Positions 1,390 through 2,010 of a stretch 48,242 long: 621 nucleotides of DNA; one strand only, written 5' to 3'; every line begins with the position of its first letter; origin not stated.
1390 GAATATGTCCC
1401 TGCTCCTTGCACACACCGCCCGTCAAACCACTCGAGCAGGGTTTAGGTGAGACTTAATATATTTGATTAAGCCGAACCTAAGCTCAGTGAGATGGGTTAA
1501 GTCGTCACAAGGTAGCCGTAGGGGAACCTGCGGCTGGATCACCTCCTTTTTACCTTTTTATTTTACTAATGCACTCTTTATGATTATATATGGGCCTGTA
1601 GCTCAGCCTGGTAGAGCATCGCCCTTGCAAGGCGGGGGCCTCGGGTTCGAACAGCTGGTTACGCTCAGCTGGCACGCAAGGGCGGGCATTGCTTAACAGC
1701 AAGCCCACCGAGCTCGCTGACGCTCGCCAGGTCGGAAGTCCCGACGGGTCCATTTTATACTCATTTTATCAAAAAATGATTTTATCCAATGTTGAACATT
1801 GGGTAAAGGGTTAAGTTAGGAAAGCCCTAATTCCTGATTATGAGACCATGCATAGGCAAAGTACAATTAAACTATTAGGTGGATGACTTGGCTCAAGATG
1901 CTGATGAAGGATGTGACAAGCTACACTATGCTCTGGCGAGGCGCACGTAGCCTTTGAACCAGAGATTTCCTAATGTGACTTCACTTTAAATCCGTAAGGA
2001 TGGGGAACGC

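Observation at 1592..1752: tRNA-Ala(UGC) in the rRNA spacer carries an ~87-nt GC-rich intron in the T-loop instead of the canonical 37/38 site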

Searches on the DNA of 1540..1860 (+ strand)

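Call 4: search_rna_families(source=window, start=1540, end=1860, threshold=evalue, max_evalue=10, show_alignments=4)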
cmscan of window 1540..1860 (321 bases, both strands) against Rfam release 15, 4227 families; matches with E-value up to 10: 7.
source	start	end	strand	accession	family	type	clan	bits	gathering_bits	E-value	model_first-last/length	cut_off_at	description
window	1592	1649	+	RF00005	tRNA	Gene; tRNA;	CL00001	32.5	29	3.2e-05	1-71/71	no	tRNA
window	1780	1810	+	RF00934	mir-463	Gene; miRNA;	-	19.3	70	0.26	1-66/66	no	mir-463 microRNA precursor family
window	1585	1631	+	RF01004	mir-557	Gene; miRNA;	-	18.2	93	0.16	1-69/69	no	mir-557 microRNA precursor family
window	1670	1693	-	RF01356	CRISPR-DR28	Gene; CRISPR;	-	14.7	35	7.1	1-24/24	no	CRISPR RNA direct repeat element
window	1599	1617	+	RF02553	YrlA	Gene; sRNA;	-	13.9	69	4.3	63-81/114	no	Y RNA-like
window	1658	1697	-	RF01290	SNORD10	Gene; snRNA; snoRNA; CD-box;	-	13.1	37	1.5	1-139/139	no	Small nucleolar RNA SNORD10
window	1779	1848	-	RF02209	WT1-AS_7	Gene; lncRNA;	-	11.2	50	0.49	220-294/294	no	WT1 antisense RNA conserved region 7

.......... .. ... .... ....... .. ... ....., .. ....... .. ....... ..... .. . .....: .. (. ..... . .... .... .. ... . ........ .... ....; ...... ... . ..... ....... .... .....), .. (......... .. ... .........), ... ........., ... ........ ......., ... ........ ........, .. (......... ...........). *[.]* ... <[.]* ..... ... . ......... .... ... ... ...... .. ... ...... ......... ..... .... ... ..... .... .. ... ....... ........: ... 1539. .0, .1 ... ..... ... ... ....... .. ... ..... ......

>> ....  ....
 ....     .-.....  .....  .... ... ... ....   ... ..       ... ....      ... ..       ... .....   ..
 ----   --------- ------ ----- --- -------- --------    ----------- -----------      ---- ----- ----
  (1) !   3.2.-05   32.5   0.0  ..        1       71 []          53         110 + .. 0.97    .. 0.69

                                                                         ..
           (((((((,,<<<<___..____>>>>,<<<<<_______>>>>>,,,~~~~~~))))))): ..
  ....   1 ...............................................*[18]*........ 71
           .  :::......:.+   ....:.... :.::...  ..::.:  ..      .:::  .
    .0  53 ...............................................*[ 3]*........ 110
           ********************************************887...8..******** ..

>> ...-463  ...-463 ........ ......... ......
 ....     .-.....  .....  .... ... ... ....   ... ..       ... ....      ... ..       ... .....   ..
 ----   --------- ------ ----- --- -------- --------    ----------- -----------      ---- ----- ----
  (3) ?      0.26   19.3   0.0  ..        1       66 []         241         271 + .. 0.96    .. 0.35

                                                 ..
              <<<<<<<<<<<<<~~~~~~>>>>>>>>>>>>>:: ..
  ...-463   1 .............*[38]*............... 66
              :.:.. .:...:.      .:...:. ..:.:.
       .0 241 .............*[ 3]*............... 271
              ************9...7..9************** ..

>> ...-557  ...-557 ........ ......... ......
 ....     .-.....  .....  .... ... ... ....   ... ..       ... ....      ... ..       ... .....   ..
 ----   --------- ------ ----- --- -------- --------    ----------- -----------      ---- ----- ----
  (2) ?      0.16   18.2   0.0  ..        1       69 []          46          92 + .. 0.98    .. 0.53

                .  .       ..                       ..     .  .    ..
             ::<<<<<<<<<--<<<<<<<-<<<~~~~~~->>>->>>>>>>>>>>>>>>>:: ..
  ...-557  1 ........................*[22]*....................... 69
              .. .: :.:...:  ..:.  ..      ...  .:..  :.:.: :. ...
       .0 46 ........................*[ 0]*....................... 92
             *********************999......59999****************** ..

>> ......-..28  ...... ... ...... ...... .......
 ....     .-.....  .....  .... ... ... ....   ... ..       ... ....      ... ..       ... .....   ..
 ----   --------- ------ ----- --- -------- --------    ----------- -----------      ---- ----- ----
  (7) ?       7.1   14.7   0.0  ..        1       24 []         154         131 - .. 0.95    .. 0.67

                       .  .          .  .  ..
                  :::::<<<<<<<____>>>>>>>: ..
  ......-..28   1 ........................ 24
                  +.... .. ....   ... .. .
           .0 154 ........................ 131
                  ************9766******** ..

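Call 45: build_rna_model(alignment_id=A1, structure=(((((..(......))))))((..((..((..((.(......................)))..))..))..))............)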
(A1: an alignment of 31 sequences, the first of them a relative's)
Model R1 built from alignment A1 (31 sequences, 85 columns); structure: as given.
model positions 77; base pairs 15; branch points 1; effective number of sequences 2.24; information 0.735 bits per position. Calibrated on 0.2 Mb of random sequence (short: E-values are rough).
structure used (alignment columns):
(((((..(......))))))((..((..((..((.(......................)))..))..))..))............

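Call 47: search_with_rna_model(model_id=R1, sources=[window, L001, L002, L013, L014, L021, L027, L031, L032, L034, L037, L046, L047, L055, L056, L061, L062, L063, L064, L065, L066, L069, L070, L073, L075, L080, L081, L084, L088, L089, L090, L091, L092, L093, L094, L095, L096, L097, L098, L099, L100, L004, L022, L029, L054, L071], max_evalue=1, make_alignment=true)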
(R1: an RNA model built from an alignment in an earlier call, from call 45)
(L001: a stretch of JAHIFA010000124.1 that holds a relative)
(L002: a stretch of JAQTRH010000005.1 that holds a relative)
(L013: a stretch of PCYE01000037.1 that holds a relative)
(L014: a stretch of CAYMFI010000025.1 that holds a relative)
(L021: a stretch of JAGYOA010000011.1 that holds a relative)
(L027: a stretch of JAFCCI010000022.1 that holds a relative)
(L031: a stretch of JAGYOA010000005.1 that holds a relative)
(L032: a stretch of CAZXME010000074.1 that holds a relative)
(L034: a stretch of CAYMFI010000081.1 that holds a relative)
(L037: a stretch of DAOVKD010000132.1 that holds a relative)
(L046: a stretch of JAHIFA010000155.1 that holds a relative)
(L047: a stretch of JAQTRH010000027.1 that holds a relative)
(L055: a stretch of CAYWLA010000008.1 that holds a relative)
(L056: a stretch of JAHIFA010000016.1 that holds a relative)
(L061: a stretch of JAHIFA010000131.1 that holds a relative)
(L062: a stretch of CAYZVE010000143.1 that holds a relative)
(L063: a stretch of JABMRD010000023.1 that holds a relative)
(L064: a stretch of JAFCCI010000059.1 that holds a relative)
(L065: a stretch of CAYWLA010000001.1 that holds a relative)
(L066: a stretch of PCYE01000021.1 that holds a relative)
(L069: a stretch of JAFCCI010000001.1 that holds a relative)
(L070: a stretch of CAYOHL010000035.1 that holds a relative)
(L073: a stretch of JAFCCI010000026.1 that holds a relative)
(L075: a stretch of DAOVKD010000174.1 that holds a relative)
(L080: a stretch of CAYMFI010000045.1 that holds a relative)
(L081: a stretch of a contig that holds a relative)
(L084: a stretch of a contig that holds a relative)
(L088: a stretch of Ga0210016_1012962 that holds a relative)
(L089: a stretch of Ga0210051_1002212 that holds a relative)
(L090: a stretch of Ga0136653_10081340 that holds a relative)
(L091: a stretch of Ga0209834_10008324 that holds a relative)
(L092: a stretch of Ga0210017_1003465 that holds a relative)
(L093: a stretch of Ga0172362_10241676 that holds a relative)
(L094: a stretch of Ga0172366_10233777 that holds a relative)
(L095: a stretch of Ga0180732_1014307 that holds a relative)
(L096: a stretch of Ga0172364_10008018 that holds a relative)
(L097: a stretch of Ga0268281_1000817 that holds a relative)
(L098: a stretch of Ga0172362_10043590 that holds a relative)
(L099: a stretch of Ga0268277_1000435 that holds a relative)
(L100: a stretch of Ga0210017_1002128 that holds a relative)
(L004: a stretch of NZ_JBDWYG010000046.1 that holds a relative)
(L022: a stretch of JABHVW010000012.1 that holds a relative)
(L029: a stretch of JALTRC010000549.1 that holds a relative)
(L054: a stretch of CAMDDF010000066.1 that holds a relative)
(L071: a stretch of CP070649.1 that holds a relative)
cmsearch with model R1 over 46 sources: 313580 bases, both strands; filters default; matches with E-value up to 1: 67.
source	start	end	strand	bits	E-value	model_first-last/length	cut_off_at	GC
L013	6669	6745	+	100.4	1.4e-22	1-77/77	no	0.57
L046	428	504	+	100.4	1.4e-22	1-77/77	no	0.57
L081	2134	2210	+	99.8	2e-22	1-77/77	no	0.55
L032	47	124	-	99.4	2.5e-22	1-77/77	no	0.53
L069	7746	7822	-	99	3.1e-22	1-77/77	no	0.52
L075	1085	1161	-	98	5.4e-22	1-77/77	no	0.56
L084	5586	5662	+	97.1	8.9e-22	1-77/77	no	0.57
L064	162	237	-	96.7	1.2e-21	1-77/77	no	0.54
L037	2609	2684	+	96.5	1.3e-21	1-77/77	no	0.54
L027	218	295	-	95.8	1.9e-21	1-77/77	no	0.54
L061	166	242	+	94.8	3.4e-21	1-77/77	no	0.56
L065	4282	4358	-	94.8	3.4e-21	1-77/77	no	0.56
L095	2325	2401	-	94.8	3.4e-21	1-77/77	no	0.56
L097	2471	2547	+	94.8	3.4e-21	1-77/77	no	0.56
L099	2593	2669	+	94.8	3.4e-21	1-77/77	no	0.56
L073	2849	2924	-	93.9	5.9e-21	1-77/77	no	0.55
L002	619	692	-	90.5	4.1e-20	1-77/77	no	0.61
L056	3201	3274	-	89.3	8.1e-20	1-77/77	no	0.61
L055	312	386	+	87.8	1.9e-19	1-77/77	no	0.49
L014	7858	7932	-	87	3.1e-19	1-77/77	no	0.51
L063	2086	2160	+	86.4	4.4e-19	1-77/77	no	0.53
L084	5482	5556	+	84.8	1.1e-18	1-77/77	no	0.53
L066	6913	6987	-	84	1.7e-18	1-77/77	no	0.51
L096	146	227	-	83.8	1.9e-18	1-77/77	no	0.56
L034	1652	1726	-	83.7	2.1e-18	1-77/77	no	0.48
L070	55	136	+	83.4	2.4e-18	1-77/77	no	0.55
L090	435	516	+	83.4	2.4e-18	1-77/77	no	0.55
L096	63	144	-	83.4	2.4e-18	1-77/77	no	0.55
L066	6796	6876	-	83.1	2.9e-18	1-77/77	no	0.53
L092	13063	13144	+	83.1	2.9e-18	1-77/77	no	0.54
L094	205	285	+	81.9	5.7e-18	1-77/77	no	0.56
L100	3506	3585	+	81.8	6e-18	1-77/77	no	0.49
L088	2721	2802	-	81.8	6e-18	1-77/77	no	0.51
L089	2717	2798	+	81.8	6e-18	1-77/77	no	0.51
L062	828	906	+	81.2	8.8e-18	1-77/77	no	0.54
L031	4795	4875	-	80.7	1.2e-17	1-77/77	no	0.57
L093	2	83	+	80.6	1.2e-17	1-77/77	no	0.56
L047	3752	3832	+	78.8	3.5e-17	1-77/77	no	0.56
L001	145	223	+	77.4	7.5e-17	1-77/77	no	0.54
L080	4972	5048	-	74.5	4.2e-16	1-77/77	no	0.48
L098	2516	2580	+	73.9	5.8e-16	1-77/77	no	0.57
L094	784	848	+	73.9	5.9e-16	1-77/77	no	0.58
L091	2743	2820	-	73.1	9.3e-16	1-77/77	no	0.63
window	1652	1729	+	72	1.7e-15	1-77/77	no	0.64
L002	553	617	-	71.3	2.6e-15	1-77/77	no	0.55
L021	4417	4481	-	70.3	4.5e-15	1-77/77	no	0.54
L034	1537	1612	-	67.4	2.4e-14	1-77/77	no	0.47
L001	6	82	+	62.6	3.7e-13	1-77/77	no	0.62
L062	2584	2647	+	60.7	1.1e-12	1-77/77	no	0.53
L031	4703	4766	-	58.1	5.2e-12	1-77/77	no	0.55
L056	3083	3158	-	56.8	1e-11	1-77/77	no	0.42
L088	2833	2896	-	51.9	1.8e-10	1-77/77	no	0.56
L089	2623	2686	+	51.9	1.8e-10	1-77/77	no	0.56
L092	12898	13005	+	50.6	3.9e-10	1-77/77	no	0.51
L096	1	61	-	50.2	4.8e-10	1-57/77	3'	0.54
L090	369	433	+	43.9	1.8e-08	1-77/77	no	0.55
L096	229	293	-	43.9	1.8e-08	1-77/77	no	0.55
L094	610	693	+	43.1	2.9e-08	1-77/77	no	0.46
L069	7622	7705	+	42.6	3.8e-08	1-77/77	no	0.45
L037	2714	2788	+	38.2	4.7e-07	1-77/77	no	0.52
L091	4822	4899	-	32.9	1e-05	1-77/77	no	0.47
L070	1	53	+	29.2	8.7e-05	13-77/77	5'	0.6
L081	2240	2300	+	28.3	0.00014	1-77/77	no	0.46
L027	4035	4111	+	26.7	0.00037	1-77/77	no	0.47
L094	318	389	+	16.3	0.14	1-77/77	no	0.46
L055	319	393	-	15.5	0.23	1-77/77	no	0.51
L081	2141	2213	-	14.8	0.35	1-77/77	no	0.53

Alignment A2: 67 matches aligned to the model, 152 columns, each read 5' to 3' on its own strand. Consensus structure (alignment columns), stored with it:
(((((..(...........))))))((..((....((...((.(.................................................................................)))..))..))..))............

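Call 68: search_with_rna_model(model_id=R1, sources=[L101, L102, L103, L104, L105, L106, L107, L108, L109, L110, L111, L112, L113, L114, L115, L116, L117, L118, L119, L120, L121, L122, L123, L124, L125, L126, L127, L128, L129, L130, L131, L132, L133, L134, L135, L136, L137, L138, L139, L140, L141, L142, L143, L144, L145, L146, L147, L148, L149, L150, L151, L152, L153, L154, L155, L156, L157, L158, L159, L160, L161, L162, L163, L164, L165, L166, L167, L168, L169, L170, L171, L172, L173, L174, L175, L176, L177, L178, L179, L180], max_evalue=0.01)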
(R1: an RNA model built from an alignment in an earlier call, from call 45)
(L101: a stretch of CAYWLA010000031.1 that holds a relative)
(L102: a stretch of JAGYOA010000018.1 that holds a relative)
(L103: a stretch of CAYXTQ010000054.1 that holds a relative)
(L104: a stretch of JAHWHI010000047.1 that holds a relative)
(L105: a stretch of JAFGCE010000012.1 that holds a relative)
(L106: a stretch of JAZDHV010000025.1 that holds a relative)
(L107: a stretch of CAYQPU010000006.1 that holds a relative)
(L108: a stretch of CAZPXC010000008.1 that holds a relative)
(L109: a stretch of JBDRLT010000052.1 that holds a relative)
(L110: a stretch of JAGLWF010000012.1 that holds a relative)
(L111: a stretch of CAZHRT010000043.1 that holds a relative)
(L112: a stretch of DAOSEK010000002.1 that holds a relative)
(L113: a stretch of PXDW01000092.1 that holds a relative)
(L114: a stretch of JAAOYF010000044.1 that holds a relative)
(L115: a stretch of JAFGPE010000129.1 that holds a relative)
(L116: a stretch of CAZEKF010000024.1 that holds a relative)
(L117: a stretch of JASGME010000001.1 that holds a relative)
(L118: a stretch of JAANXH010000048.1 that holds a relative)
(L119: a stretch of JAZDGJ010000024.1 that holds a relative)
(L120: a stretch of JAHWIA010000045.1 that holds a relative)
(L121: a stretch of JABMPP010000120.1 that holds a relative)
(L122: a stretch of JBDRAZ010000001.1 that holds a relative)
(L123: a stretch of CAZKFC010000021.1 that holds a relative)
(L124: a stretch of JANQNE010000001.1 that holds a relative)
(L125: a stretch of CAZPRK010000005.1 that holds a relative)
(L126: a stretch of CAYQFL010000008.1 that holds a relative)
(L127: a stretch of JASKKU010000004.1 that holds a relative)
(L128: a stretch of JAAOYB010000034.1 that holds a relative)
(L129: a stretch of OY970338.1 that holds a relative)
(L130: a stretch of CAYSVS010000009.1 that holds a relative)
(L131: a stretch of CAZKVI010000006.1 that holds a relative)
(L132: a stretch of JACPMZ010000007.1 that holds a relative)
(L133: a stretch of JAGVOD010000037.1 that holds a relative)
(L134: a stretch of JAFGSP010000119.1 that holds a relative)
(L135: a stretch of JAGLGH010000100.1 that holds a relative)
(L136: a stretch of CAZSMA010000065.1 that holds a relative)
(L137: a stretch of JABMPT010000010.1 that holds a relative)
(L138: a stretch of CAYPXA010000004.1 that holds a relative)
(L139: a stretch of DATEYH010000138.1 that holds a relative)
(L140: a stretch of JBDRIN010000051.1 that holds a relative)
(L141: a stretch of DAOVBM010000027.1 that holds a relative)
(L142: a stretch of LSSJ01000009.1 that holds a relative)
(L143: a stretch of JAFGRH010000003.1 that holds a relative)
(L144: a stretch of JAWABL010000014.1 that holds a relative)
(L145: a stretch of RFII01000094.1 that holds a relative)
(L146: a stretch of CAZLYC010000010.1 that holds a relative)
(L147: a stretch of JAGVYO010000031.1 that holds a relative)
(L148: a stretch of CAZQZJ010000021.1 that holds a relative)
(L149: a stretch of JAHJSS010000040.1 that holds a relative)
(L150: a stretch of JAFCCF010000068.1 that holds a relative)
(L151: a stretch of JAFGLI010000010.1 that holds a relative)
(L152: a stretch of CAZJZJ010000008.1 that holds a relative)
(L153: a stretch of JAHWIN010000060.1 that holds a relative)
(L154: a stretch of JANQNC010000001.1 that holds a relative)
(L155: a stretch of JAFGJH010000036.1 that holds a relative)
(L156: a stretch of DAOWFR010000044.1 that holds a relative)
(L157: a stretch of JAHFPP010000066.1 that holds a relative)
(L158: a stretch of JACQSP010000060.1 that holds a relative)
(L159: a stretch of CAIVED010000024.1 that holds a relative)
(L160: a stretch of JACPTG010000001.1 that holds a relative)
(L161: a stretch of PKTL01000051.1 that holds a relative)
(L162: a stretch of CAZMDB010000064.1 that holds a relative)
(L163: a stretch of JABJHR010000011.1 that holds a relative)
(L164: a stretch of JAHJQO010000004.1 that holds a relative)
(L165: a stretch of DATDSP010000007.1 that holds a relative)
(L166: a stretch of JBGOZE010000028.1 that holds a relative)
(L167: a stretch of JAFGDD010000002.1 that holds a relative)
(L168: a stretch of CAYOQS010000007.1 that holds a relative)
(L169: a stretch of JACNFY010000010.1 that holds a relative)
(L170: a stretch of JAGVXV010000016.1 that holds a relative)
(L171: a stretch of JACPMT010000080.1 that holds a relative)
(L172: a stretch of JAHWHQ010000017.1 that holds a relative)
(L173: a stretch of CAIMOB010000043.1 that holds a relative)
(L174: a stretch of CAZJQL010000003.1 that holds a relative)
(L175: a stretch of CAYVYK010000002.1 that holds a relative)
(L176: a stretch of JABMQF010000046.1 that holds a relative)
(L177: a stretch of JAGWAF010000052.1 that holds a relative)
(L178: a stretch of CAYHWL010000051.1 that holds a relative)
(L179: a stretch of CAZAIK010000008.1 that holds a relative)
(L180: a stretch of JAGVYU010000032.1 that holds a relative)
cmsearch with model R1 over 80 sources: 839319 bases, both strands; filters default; matches with E-value up to 0.01: 1.
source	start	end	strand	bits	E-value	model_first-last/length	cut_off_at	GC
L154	8927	9039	-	25.9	0.0015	1-77/77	no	0.5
